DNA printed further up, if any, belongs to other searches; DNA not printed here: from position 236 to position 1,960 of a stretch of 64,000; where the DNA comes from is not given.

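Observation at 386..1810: One of two recently duplicated GH1 beta-glucosidases has its catalytic nucleophile Glu replaced by Gly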

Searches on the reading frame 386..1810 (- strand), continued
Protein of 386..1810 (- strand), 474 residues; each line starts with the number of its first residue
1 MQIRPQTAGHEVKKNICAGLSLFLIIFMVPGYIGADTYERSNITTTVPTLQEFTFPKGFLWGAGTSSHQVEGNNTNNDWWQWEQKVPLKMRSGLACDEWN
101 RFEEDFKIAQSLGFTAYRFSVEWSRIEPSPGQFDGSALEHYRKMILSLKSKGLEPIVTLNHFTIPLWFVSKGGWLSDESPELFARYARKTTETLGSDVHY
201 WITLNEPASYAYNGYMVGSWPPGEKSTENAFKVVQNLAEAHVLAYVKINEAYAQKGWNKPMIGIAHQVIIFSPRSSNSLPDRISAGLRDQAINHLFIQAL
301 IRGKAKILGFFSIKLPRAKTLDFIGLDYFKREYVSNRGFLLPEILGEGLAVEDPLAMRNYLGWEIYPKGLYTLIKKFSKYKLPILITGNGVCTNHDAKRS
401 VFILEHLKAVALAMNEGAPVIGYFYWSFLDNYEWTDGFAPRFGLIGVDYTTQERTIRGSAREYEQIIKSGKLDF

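Call 18: search_solved_structures(query=window:386-1810:-, max_evalue=1e-20, show_alignments=2)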
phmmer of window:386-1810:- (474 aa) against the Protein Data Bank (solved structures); distinct sequences matched with E-value up to 1e-20: 191 (the best 60 are shown).
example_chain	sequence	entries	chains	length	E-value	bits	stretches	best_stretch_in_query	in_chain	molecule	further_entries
1vff_A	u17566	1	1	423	1.3e-98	334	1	54-471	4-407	beta-glucosidase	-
6z1h_A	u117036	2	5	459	3.8e-83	283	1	51-473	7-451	ANCESTRAL RECONSTRUCTED GLYCOSIDASE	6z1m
8in1_A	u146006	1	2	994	1.1e-77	264.9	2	54-469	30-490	Beta-Glucosidase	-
9u98_A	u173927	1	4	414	2.9e-68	233.9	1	53-258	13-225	Putative beta-glucosidase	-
4r27_A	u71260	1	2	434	8.5e-68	232.3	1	54-232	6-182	Glycoside hydrolase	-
3cmj_A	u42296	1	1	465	1.1e-67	232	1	54-471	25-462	Beta-glucosidase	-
4hz6_A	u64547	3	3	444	1.8e-67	231.3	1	55-471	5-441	Beta-glucosidase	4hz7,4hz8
8kap_A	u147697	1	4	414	3.5e-67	230.3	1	53-258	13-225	SGR_2426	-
1od0_A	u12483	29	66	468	2e-66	227.8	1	54-472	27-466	BETA-GLUCOSIDASE A | BETA-GLUCOSIDASE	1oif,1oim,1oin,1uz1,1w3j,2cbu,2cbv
7e5j_A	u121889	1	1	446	1.3e-65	225.1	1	54-469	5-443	Beta-glucosidase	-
8xpc_A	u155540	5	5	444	1.7e-65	224.8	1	54-469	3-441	beta-glucosidase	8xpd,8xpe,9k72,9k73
25pt_A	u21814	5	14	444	1.7e-65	224.7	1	55-469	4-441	Beta-glucosidase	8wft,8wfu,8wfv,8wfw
5idi_A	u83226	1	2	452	3.8e-64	220.3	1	55-471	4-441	1,4-beta-D-glucan glucohydrolase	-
2o9p_A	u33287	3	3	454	2.6e-63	217.5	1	52-467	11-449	Beta-glucosidase B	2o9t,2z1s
2o9r_A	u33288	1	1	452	3e-63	217.4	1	52-467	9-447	Beta-glucosidase B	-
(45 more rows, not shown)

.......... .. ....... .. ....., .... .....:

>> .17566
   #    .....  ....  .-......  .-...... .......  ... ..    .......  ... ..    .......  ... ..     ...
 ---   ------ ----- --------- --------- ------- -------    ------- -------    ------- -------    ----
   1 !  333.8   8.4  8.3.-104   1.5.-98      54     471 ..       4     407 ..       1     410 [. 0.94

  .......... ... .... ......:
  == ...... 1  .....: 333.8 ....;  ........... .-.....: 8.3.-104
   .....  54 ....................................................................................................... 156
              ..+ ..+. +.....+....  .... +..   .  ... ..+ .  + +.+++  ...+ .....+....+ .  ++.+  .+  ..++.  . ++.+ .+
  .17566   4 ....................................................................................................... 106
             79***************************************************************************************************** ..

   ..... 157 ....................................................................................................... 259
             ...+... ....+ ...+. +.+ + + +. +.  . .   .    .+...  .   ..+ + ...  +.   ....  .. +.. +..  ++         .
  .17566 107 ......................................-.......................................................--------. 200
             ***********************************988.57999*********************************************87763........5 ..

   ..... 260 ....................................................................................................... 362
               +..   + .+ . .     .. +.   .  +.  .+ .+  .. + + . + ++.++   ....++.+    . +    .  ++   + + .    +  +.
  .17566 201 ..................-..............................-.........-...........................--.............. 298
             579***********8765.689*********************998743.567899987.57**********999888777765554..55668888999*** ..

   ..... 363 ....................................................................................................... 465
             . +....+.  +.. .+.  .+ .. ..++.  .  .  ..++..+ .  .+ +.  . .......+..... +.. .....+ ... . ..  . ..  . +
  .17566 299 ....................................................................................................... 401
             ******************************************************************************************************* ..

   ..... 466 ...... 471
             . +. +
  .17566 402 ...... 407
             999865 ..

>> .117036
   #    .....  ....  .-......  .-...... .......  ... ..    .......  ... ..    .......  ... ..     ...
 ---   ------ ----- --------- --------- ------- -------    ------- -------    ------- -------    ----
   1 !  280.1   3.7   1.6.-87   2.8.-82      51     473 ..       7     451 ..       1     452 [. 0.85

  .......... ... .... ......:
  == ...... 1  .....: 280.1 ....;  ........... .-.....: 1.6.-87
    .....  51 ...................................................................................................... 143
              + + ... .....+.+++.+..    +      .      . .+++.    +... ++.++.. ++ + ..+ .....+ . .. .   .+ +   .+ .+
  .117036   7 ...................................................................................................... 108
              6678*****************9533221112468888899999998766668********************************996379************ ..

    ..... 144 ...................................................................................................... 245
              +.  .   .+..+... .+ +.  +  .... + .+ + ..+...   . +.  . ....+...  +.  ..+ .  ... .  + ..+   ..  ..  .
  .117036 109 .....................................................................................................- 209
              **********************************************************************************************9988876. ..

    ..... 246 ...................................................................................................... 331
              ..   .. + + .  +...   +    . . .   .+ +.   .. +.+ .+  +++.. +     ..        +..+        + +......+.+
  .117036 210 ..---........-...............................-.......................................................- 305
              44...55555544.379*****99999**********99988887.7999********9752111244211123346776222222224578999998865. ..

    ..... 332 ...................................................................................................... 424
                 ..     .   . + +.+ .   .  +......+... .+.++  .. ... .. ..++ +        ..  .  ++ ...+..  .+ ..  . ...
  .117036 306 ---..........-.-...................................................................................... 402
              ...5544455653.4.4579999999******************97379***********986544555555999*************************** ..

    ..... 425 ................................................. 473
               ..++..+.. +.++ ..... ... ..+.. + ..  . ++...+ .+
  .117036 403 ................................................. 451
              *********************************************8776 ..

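Call 20: find_encoding_contigs(protein=P0006, flank=10000, max_places=2)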
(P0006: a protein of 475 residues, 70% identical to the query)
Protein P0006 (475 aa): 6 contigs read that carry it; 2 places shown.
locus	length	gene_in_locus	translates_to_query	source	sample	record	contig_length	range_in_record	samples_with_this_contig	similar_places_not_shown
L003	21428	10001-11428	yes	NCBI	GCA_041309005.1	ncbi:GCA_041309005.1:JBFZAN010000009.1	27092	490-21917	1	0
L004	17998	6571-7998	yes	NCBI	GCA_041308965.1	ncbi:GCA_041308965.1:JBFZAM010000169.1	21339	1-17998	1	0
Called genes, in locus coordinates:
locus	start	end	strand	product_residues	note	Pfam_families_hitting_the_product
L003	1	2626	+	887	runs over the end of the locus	PF04138:GtrA_DPMS_TM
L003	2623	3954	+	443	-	PF13439:Glyco_transf_4, PF13579:Glyco_trans_4_4, PF00534:Glycos_transf_1, PF13692:Glyco_trans_1_4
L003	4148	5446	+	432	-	PF00989:PAS, PF08448:PAS_4, PF13188:PAS_8 (weak), PF13426:PAS_9, PF08447:PAS_3, PF00512:HisKA, PF02518:HATPase_c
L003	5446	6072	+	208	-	PF00072:Response_reg, PF08281:Sigma70_r4_2 (weak), PF00196:GerE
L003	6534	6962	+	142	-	PF20125:DUF6515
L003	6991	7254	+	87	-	PF04226:Transgly_assoc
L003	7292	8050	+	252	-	PF04972:BON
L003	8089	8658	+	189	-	-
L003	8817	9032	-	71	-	-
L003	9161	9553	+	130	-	PF12092:DUF3568 (weak)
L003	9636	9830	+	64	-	PF11381:DUF3185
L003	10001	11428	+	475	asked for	PF00232:Glyco_hydro_1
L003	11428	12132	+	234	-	PF11306:DUF3108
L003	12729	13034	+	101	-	PF02001:DUF134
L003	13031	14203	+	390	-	PF03773:ArsP_1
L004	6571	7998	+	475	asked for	PF00232:Glyco_hydro_1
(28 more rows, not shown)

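Call 21: find_encoding_contigs(protein=P0012, flank=10000, max_places=2)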
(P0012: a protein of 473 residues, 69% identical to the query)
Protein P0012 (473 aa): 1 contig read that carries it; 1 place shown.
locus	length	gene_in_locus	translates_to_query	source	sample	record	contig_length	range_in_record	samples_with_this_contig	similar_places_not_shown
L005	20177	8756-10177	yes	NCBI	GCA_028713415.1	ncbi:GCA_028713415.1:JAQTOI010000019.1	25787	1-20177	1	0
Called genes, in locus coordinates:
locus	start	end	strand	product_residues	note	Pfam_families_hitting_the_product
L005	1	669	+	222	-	PF00079:Serpin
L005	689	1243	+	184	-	-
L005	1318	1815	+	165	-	-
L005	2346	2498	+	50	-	PF11154:DUF2934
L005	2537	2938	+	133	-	-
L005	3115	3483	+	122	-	-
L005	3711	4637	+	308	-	PF00512:HisKA, PF02518:HATPase_c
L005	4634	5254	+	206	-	PF00072:Response_reg, PF00196:GerE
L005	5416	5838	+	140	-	PF00072:Response_reg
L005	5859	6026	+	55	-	-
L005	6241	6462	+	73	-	-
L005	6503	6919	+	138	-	PF20125:DUF6515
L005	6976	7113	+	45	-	-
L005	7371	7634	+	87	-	PF04226:Transgly_assoc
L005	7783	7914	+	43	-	-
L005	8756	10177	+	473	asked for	PF00232:Glyco_hydro_1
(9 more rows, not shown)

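Call 22: find_encoding_contigs(protein=P0017, flank=10000, max_places=2)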
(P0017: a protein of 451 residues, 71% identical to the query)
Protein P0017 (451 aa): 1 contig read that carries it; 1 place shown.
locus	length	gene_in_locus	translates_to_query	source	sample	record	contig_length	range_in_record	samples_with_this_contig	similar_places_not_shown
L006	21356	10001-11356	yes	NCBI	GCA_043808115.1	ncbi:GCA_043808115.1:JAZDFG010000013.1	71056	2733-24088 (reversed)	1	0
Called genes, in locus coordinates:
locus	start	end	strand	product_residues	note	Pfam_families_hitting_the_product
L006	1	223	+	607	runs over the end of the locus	PF07715:Plug, PF00593:TonB_dep_Rec_b-barrel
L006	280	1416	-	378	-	PF02684:LpxB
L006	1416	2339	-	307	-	PF01408:GFO_IDH_MocA, PF22725:GFO_IDH_MocA_C3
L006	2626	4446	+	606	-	PF00664:ABC_membrane, PF00005:ABC_tran, PF02463:SMC_N (weak)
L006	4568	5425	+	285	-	PF00318:Ribosomal_S2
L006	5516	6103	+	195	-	PF00889:EF_TS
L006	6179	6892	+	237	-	PF00696:AA_kinase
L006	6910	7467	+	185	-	PF01765:RRF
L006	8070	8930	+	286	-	PF00512:HisKA, PF02518:HATPase_c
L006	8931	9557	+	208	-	PF00072:Response_reg, PF08281:Sigma70_r4_2 (faint), PF00196:GerE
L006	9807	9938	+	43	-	-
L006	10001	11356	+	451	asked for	PF00232:Glyco_hydro_1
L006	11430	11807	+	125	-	PF00072:Response_reg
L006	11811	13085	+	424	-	PF00232:Glyco_hydro_1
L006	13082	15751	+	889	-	PF04138:GtrA_DPMS_TM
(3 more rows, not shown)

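Call 27: search_protein_representatives(protein=window:386-1810:-)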
Query: 474 residues. Proteins with E-value up to 0.001 (for the whole library): 17135; up to 1e-10: 8590; up to 1e-30: 2395. The best 150 are listed.
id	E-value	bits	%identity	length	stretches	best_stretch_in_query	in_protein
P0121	1.4e-133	462.5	34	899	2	60-470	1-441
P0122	4.0e-132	457.7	50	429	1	58-465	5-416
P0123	1.8e-128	445.7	41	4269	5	30-224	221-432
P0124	1.1e-122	426.7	47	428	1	54-472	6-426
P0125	2.7e-121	422.0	60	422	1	90-402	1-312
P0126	2.0e-118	412.6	47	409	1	52-473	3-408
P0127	3.8e-118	411.6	32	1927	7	54-275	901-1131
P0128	3.3e-116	405.2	37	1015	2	55-461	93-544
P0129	1.0e-115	403.6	49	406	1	55-468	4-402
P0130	3.4e-112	392.0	44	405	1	53-472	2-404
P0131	6.4e-110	384.5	31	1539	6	54-273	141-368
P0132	3.2e-107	375.6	46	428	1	53-468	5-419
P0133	2.2e-106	372.8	44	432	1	52-470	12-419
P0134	4.4e-106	371.8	46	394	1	59-471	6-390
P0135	6.6e-105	368.0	48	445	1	53-470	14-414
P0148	3.6e-95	335.9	41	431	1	53-473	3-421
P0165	5.4e-90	318.8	38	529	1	52-466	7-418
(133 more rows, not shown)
